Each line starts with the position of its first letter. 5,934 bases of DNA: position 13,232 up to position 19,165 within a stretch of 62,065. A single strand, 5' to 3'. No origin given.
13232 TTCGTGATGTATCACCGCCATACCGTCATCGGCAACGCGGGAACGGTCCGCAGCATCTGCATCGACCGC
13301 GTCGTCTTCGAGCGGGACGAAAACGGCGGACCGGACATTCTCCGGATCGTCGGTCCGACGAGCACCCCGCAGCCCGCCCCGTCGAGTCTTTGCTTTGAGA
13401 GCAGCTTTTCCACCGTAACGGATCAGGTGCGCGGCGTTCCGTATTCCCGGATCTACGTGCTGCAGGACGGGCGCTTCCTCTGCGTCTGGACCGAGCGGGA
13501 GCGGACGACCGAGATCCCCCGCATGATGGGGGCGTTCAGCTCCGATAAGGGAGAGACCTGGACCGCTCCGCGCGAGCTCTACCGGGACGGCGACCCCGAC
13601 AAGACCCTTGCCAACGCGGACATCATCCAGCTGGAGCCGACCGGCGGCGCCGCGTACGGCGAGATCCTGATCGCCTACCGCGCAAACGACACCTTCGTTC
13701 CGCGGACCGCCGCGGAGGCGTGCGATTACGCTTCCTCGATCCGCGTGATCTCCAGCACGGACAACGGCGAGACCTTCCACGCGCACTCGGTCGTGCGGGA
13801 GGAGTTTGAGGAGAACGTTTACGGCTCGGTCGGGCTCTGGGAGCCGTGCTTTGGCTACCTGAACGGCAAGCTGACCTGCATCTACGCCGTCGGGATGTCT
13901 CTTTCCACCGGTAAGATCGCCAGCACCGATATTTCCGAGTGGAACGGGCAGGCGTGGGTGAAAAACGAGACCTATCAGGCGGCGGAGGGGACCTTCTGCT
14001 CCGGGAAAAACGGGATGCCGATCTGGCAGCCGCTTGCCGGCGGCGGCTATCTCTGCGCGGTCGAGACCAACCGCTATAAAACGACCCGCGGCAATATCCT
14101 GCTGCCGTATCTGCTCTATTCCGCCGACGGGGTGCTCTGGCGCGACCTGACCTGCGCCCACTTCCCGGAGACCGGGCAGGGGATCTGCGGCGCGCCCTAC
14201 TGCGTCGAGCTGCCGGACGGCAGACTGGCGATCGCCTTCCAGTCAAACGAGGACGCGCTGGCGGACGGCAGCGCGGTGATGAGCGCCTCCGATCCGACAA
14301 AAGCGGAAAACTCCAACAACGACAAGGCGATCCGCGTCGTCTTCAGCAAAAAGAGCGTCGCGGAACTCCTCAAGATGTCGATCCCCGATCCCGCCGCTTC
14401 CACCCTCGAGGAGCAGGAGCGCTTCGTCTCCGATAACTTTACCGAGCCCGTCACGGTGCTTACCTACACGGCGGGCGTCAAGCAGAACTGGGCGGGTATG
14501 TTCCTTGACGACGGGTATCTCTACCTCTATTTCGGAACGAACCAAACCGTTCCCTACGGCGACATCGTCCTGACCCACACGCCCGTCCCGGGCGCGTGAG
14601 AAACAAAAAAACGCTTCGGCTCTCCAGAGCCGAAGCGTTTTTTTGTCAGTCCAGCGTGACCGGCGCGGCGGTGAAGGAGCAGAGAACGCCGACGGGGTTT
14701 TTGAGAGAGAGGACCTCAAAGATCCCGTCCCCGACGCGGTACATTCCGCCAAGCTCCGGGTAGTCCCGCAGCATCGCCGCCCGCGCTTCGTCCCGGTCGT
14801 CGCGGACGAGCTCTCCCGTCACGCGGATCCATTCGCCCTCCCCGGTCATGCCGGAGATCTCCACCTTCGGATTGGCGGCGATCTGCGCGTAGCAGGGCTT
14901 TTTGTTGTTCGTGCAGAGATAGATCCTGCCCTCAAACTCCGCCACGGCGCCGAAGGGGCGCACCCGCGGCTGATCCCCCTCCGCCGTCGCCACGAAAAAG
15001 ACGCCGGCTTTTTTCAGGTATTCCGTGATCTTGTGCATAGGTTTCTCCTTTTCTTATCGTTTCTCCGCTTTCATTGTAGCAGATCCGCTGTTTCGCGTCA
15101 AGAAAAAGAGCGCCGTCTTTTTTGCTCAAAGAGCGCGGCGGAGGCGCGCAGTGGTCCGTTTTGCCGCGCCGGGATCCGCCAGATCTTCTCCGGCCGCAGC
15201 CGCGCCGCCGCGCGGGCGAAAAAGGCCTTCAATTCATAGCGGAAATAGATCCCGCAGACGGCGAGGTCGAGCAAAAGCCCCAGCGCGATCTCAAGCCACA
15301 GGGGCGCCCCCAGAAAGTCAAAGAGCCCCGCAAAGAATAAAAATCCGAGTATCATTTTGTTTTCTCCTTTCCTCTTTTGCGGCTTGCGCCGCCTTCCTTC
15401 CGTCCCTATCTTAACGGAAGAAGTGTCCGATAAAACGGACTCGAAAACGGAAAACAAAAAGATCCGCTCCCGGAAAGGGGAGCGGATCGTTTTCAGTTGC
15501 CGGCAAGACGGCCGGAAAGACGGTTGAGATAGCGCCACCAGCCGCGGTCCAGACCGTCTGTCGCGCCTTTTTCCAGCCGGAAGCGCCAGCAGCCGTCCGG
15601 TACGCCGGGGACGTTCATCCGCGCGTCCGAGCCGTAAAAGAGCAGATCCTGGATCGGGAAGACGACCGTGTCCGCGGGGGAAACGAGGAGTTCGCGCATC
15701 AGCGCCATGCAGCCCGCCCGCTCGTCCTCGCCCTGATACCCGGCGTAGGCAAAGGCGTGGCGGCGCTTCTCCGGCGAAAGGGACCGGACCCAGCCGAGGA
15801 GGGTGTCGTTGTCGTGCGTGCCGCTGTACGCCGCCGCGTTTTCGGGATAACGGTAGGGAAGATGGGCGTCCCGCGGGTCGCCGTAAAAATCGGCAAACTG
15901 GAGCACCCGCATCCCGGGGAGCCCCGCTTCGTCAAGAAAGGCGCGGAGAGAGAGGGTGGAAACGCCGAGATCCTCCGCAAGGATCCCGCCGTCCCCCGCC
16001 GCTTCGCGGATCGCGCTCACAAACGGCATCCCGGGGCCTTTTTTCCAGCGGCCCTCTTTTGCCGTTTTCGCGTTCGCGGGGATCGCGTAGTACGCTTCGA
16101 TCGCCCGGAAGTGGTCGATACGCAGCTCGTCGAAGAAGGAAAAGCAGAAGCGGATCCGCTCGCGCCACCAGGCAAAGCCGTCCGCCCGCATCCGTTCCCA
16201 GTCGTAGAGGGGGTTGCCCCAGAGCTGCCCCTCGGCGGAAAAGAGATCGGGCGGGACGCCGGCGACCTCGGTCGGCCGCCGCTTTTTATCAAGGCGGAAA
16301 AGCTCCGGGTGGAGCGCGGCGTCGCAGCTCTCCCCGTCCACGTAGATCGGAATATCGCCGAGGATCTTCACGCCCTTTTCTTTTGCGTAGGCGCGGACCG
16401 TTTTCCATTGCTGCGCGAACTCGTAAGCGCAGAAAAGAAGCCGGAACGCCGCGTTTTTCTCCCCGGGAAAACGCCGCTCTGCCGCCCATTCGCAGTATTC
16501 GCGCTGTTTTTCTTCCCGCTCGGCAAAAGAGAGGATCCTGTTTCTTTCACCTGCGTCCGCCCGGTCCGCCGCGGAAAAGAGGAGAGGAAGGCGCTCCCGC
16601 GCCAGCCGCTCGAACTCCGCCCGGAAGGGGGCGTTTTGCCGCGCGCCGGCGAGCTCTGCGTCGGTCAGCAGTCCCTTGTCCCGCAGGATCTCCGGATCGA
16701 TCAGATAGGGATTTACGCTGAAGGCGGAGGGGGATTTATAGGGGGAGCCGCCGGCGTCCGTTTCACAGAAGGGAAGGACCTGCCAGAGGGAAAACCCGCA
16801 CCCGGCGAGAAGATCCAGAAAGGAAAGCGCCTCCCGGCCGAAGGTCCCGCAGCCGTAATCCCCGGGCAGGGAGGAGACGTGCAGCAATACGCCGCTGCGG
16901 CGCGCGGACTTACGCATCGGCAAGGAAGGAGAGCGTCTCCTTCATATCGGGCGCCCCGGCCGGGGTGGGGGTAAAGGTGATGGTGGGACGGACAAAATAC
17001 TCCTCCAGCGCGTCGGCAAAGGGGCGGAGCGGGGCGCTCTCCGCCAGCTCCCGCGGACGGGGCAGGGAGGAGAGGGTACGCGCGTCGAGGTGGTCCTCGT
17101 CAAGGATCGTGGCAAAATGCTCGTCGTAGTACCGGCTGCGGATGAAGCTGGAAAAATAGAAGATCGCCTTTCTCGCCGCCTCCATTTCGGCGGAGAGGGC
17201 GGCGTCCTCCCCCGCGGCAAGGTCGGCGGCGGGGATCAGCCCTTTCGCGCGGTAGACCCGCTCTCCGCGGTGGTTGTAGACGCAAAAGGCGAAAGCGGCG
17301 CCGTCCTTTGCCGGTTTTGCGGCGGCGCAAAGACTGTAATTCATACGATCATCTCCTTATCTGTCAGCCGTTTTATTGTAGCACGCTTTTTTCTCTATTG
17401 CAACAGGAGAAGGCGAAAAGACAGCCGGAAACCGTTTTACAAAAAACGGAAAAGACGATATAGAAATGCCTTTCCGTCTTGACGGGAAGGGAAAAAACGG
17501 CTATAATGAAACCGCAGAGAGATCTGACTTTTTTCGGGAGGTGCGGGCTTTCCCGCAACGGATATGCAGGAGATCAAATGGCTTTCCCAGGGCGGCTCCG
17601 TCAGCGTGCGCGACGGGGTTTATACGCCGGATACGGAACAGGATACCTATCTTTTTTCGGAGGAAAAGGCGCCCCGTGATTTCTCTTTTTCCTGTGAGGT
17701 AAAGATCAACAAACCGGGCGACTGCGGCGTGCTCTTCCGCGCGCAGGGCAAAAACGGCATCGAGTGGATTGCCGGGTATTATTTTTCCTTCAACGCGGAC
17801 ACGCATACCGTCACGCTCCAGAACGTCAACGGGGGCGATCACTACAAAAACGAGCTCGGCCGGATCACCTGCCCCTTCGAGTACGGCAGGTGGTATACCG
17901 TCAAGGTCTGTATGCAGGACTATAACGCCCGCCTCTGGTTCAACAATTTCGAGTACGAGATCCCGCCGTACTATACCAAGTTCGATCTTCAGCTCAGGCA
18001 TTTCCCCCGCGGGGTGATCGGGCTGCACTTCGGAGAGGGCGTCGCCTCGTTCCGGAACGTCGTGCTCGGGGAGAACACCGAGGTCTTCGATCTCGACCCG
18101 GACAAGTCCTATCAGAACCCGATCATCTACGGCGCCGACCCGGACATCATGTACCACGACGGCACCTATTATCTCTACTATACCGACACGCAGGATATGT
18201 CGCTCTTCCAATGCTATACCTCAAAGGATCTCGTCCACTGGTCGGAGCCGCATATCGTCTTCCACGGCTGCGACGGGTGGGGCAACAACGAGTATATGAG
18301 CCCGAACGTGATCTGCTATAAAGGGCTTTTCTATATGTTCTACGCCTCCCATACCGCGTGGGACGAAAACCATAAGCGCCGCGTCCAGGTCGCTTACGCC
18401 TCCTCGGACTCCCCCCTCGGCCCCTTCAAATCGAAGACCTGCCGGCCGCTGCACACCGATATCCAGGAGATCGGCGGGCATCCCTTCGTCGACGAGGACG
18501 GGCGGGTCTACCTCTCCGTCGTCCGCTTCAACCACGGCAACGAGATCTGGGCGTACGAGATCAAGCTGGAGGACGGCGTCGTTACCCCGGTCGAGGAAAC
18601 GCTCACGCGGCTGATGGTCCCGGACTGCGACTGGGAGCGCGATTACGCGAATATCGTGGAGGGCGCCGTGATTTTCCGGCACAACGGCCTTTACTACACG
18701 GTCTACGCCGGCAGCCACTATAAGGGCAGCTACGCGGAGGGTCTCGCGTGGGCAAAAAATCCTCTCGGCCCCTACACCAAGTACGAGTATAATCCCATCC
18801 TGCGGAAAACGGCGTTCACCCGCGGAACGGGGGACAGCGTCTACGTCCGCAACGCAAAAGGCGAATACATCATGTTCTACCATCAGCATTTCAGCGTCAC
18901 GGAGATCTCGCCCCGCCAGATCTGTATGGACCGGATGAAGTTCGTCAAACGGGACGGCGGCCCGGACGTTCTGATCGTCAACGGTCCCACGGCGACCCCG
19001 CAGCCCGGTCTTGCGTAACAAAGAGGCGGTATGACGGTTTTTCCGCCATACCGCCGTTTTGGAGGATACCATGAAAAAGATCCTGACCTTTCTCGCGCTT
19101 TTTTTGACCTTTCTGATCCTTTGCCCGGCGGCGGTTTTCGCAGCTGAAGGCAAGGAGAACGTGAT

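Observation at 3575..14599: Giant 3,674-aa secreted enzyme combining three Asp-box propellers, GH43, an SGNH esterase and three beta-helices in one polypeptide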

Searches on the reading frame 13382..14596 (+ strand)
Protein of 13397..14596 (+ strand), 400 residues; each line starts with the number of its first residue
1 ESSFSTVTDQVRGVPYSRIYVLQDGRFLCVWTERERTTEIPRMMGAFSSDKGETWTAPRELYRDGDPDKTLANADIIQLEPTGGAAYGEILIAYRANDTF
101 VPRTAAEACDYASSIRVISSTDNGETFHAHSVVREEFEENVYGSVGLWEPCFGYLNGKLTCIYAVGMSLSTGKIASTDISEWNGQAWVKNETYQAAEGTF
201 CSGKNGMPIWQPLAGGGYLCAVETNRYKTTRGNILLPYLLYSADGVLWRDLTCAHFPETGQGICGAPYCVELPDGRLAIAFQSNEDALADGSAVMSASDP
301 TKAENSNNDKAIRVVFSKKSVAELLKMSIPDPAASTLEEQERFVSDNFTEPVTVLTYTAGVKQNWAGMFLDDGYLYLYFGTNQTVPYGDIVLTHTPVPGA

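Call 8: search_protein_families(library=pfam, proteins=[window:13397-14596:+], max_evalue=10)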
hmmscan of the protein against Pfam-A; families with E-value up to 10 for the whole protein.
window:13397-14596:+ (400 aa): 4 families
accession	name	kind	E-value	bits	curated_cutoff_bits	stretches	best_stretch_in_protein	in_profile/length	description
PF13088.12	BNR_2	-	3e-07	30.5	31.4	2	26-134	2-101/277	BNR repeat-like domain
PF02012.26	BNR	-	0.0012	18.9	27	2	120-128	3-11/12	BNR/Asp-box repeat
PF24316.1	Tli3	-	0.052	14.3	27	1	98-133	64-102/129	T6SS Tli3 immunity protein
PF04824.21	Rad21_Rec8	-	0.054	13.2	22.7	1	378-396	35-53/55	Conserved region of Rad21 / Rec8 like protein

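Call 109: search_solved_structures(query=A10, max_evalue=0.001)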
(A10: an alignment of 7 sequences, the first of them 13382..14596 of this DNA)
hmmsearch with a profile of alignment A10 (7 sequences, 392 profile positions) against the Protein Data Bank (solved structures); distinct sequences matched with E-value up to 0.001: 26.
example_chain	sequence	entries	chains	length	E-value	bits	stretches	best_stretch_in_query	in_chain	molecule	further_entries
3a71_A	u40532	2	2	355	1e-17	67.3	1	46-262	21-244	Exo-arabinanase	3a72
2ydt_A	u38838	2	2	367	3.7e-17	65.5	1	49-293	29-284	EXO-1,5-ALPHA-L-ARABINOFURANOBIOSIDASE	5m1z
2w5n_A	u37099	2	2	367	5e-17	65.1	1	50-293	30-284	ALPHA-L-ARABINOFURANOSIDASE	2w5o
2ydp_A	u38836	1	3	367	3.2e-16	62.4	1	49-291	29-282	EXO-1,5-ALPHA-L-ARABINOFURANOBIOSIDASE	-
7lbu_A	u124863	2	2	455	1.1e-12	50.8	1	49-160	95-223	Exo-alpha-sialidase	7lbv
1eur_A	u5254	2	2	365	1.2e-05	27.6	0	58-149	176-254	SIALIDASE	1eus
6mnj_A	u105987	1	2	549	2.2e-05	26.8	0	71-176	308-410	Hz136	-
2bzd_A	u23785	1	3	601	4.4e-05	25.8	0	58-149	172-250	BACTERIAL SIALIDASE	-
2ber_A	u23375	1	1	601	6.5e-05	25.2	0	58-149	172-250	BACTERIAL SIALIDASE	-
1eut_A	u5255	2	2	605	6.8e-05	25.1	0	58-149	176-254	SIALIDASE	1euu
1w8n_A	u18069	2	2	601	6.9e-05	25.1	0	58-149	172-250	BACTERIAL SIALIDASE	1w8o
1wcq_A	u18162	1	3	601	7e-05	25.1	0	57-149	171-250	SIALIDASE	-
4xma_A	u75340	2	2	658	0.00011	24.4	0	34-152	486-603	Sialidase B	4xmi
4xe9_A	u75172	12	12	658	0.00013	24.2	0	34-152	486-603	Sialidase B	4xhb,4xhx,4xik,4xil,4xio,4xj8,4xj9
4xyx_A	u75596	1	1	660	0.00013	24.2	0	34-152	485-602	Sialidase B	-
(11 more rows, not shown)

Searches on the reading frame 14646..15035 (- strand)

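Call 16: search_protein_families(library=pfam, proteins=[window:14646-15035:-], max_evalue=0.001)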
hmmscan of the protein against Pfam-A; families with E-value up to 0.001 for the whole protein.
window:14646-15035:- (129 aa): 2 families
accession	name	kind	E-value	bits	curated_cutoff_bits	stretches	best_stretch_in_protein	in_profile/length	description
PF01243.27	PNPOx_N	-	3.9e-10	40.6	28.1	1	2-92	4-89/120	Pyridoxamine 5'-phosphate oxidase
PF16242.11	Pyrid_ox_like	-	0.00011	22.2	28.8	1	2-80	5-87/149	Pyridoxamine 5'-phosphate oxidase like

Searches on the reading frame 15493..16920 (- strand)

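Call 16: search_protein_families(library=pfam, proteins=[window:15493-16920:-], max_evalue=0.001)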
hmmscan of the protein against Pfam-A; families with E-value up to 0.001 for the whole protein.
window:15493-16920:- (475 aa): 1 family
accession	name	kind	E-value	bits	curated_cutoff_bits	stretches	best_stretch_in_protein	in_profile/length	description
PF02446.23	Glyco_hydro_77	-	3.9e-128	428.7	25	1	13-452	1-462/465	4-alpha-glucanotransferase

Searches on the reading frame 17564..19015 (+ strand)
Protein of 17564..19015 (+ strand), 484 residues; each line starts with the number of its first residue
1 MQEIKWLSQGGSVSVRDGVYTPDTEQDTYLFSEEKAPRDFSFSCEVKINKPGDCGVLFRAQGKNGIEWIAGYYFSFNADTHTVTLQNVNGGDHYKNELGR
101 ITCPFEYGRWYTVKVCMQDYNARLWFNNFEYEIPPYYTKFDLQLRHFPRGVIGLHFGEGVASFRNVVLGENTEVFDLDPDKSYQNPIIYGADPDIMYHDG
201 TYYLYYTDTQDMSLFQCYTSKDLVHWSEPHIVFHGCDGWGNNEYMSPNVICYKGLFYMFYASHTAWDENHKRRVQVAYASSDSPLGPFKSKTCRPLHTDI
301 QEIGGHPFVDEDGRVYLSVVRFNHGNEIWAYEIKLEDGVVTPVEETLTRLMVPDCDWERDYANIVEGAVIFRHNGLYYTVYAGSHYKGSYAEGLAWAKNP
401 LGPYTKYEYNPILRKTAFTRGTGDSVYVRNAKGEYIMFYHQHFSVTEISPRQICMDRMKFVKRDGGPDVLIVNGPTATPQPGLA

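Call 16: search_protein_families(library=pfam, proteins=[window:17564-19015:+], max_evalue=0.001)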
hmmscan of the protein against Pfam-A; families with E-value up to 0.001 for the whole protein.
window:17564-19015:+ (484 aa): 4 families
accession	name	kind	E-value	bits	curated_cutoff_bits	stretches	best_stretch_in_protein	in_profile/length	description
PF04616.20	Glyco_hydro_43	-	2.9e-39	135.6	32.2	1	183-461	1-283/288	Glycosyl hydrolases family 43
PF06439.18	3keto-disac_hyd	-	5.5e-15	56.3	26.8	1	12-167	26-185/187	3-keto-disaccharide hydrolase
PF00251.26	Glyco_hydro_32N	-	7e-06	26.3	22.1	1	192-283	11-107/307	Glycosyl hydrolases family 32 N-terminal domain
PF24793.1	GINT1_N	-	1.7e-05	24.5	27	0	246-310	162-228/304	Glucosamine inositolphosphorylceramide transferase 1, N-terminal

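Call 22: find_encoding_contigs(protein=window:17564-19015:+, flank=10000, max_places=6)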
Protein window:17564-19015:+ (484 aa): no gene with exactly this product is on record in the collection.

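Call 94: search_protein_families(library=ncbifam, proteins=[window:17564-19015:+], max_evalue=0.00001)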
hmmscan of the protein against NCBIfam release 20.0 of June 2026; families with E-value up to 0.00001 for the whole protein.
window:17564-19015:+ (484 aa): 0 families
